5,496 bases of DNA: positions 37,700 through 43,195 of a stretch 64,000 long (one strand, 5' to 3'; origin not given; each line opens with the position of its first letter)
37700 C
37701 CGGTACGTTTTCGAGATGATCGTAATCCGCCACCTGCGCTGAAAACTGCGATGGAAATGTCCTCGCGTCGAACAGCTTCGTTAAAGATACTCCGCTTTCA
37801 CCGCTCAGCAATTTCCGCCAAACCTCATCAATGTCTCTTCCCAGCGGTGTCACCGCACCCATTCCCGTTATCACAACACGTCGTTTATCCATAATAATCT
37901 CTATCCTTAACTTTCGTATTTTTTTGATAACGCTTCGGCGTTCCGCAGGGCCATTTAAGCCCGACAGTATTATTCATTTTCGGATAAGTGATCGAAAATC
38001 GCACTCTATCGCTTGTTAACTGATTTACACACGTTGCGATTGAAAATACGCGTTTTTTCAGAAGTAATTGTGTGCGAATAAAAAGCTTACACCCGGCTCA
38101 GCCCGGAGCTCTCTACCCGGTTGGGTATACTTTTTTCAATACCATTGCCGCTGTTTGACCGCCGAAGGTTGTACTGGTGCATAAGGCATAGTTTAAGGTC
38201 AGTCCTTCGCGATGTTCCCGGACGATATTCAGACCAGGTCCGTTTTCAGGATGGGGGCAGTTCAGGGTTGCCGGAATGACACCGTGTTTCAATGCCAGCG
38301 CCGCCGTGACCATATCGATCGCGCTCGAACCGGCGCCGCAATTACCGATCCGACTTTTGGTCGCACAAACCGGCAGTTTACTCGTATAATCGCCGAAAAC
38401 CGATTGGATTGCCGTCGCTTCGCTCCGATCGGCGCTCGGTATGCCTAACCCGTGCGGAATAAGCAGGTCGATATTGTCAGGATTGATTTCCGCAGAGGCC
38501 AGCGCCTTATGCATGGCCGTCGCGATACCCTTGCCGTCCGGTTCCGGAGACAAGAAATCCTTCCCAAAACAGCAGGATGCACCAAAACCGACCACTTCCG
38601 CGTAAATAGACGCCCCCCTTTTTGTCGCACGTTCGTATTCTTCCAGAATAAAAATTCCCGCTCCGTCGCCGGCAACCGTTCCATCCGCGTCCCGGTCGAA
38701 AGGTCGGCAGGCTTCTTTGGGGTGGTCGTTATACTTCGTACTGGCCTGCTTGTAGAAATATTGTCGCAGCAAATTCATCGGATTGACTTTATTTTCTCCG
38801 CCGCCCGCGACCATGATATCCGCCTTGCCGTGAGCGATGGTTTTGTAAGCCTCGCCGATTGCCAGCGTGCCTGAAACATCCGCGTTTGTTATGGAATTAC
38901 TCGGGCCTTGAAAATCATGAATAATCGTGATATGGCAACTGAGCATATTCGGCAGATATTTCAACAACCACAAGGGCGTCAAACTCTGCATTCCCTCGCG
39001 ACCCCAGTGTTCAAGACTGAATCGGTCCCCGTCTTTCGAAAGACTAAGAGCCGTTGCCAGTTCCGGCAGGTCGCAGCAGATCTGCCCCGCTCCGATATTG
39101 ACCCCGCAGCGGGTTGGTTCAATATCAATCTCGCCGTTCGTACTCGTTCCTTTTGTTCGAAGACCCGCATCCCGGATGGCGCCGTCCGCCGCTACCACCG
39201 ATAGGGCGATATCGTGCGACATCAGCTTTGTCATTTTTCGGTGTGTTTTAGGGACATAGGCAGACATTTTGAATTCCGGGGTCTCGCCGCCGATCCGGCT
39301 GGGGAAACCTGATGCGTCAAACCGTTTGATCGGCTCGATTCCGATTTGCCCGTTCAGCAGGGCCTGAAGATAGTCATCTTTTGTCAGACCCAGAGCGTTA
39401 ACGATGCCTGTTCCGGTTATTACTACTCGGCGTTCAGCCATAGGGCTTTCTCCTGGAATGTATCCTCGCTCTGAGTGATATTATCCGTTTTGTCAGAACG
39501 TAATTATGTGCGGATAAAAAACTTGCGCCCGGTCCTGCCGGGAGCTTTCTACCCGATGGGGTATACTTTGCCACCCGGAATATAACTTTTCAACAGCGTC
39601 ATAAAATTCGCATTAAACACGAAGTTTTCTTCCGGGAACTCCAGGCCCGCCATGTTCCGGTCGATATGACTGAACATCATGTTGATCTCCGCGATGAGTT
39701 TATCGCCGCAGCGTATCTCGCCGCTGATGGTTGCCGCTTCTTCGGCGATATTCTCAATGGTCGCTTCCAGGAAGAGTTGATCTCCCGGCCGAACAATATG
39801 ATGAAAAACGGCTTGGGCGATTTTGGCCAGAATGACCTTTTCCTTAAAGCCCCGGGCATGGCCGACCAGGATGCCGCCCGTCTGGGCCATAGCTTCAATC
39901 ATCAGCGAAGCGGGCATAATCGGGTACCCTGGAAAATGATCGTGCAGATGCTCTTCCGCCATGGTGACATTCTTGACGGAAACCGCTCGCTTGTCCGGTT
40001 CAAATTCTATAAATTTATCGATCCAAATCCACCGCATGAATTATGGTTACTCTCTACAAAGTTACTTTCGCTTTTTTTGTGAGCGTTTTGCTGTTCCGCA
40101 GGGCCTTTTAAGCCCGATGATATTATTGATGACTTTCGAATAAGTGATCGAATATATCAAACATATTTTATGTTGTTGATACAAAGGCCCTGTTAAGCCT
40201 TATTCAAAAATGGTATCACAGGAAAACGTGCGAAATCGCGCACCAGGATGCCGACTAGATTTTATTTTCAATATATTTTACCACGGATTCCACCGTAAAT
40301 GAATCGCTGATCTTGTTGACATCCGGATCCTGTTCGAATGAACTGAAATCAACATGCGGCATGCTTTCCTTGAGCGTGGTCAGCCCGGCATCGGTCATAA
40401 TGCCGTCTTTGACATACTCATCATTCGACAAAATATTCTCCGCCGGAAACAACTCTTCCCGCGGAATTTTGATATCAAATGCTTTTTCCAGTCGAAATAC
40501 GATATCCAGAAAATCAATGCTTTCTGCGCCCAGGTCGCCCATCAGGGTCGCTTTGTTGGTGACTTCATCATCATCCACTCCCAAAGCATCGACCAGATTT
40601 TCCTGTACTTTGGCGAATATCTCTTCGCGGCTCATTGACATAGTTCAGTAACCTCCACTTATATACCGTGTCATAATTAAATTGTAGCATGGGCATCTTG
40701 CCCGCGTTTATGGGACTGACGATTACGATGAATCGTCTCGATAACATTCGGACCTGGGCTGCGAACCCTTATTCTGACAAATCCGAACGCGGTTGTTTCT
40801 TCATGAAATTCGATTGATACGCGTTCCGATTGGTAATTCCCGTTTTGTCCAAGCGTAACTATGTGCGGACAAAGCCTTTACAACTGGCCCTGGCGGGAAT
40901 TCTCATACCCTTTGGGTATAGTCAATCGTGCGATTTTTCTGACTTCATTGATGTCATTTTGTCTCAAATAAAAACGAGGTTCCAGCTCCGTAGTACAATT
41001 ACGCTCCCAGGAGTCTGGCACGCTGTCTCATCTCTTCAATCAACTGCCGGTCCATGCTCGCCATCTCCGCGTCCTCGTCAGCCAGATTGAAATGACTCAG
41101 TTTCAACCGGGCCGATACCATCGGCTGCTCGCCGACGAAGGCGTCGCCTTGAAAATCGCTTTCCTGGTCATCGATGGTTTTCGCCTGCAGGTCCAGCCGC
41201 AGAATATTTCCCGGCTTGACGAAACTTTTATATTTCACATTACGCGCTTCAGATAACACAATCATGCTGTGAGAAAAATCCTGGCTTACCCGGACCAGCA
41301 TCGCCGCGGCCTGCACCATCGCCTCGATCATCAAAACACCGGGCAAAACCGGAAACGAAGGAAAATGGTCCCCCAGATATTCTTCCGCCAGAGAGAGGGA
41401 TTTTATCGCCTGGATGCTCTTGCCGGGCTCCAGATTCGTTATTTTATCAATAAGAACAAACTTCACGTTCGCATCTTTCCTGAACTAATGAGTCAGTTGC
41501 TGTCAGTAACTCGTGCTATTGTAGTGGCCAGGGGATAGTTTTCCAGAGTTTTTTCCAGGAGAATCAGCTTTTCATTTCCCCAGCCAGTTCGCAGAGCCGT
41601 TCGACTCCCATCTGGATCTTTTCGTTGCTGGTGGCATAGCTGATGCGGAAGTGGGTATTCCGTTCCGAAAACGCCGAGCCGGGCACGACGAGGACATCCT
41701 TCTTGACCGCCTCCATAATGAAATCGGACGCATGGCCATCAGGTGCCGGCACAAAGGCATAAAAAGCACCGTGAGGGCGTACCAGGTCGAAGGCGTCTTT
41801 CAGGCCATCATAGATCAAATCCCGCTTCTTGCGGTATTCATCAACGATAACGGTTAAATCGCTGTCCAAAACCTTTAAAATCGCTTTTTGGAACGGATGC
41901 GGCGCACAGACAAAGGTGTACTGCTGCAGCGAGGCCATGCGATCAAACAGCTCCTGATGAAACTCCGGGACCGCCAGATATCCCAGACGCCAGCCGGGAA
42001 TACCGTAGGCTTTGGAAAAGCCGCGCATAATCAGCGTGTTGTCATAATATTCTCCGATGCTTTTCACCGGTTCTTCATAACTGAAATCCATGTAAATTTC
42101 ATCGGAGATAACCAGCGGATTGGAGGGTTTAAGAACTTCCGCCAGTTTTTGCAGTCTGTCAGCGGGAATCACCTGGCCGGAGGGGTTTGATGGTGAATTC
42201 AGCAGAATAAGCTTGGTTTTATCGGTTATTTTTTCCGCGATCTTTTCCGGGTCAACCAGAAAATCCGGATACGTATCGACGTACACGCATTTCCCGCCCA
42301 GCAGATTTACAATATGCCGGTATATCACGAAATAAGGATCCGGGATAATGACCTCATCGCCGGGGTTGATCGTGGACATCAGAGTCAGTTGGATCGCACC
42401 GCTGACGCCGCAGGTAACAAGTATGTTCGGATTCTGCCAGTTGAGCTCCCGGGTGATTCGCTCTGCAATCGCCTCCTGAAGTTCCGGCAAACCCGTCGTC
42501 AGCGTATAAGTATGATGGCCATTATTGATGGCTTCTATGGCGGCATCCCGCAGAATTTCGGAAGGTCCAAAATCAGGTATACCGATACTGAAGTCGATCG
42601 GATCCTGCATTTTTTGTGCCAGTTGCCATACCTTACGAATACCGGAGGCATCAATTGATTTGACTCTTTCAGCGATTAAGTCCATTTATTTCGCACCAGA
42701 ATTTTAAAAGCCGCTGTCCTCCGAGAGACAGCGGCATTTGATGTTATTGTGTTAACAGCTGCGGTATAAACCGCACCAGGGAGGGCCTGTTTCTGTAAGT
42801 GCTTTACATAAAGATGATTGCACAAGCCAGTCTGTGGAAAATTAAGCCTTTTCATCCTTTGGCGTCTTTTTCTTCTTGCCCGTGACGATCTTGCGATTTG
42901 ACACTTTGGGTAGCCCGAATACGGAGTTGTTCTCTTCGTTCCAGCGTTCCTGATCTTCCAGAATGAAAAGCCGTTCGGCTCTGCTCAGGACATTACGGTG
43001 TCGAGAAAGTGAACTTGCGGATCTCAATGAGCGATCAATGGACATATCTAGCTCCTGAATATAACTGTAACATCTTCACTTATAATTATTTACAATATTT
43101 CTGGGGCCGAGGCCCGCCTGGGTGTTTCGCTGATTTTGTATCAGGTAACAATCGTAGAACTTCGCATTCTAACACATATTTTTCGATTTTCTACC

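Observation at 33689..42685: Atypical type II FAS/PKS-like cluster: aminotransferase, 2 dehydratases, long ACP, KS plus Cys-less KS partner, hydrolase, GH3 amido synthetase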

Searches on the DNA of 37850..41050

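Call 91: search_rna_families(source=window, start=37850, end=41050, threshold=evalue, max_evalue=1)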
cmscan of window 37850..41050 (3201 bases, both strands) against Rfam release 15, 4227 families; matches with E-value up to 1: 0.
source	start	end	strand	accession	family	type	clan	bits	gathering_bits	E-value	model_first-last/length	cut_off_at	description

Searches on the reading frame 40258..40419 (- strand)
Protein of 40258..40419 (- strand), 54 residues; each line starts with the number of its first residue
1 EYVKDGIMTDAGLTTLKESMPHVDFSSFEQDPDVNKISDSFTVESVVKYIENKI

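Call 97: search_protein_representatives(protein=window:40258-40419:-)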
Query: 54 residues. Proteins with E-value up to 0.001 (for the whole library): 168; up to 1e-10: 10; up to 1e-30: 0. The best 150 are listed.
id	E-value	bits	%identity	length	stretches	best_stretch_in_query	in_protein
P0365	2.3e-13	64.9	59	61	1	1-54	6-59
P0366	2.0e-12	62.0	58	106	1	1-53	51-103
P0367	3.0e-12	61.4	56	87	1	1-54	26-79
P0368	1.5e-11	59.3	59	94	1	1-54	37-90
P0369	1.8e-11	59.0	52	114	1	1-54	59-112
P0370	2.0e-11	58.8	53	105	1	2-54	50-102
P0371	4.3e-11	57.8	54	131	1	3-54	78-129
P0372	5.0e-11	57.6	50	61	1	1-54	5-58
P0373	6.3e-11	57.3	50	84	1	3-54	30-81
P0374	6.9e-11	57.2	54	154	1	1-54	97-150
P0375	1.3e-10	56.3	47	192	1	2-54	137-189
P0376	3.0e-10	55.2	48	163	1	1-54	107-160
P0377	3.5e-10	55.0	46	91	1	1-54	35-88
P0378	7.5e-10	54.0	53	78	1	2-54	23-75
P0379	9.2e-10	53.7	53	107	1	8-54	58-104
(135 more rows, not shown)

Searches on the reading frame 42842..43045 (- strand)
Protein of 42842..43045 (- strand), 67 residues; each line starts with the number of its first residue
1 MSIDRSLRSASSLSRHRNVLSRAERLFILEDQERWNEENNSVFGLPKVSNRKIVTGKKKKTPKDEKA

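Call 69: search_protein_families(library=ncbifam, proteins=[window:42842-43045:-], max_evalue=0.01)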
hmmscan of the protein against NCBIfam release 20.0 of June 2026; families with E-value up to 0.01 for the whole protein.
window:42842-43045:- (67 aa): 1 family
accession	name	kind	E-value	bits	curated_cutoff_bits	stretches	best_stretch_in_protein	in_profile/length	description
TIGR04137.1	Chlam_Ver_rRNA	hypoth_equivalog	8.1e-19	67.2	50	1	1-48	1-47/50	small basic protein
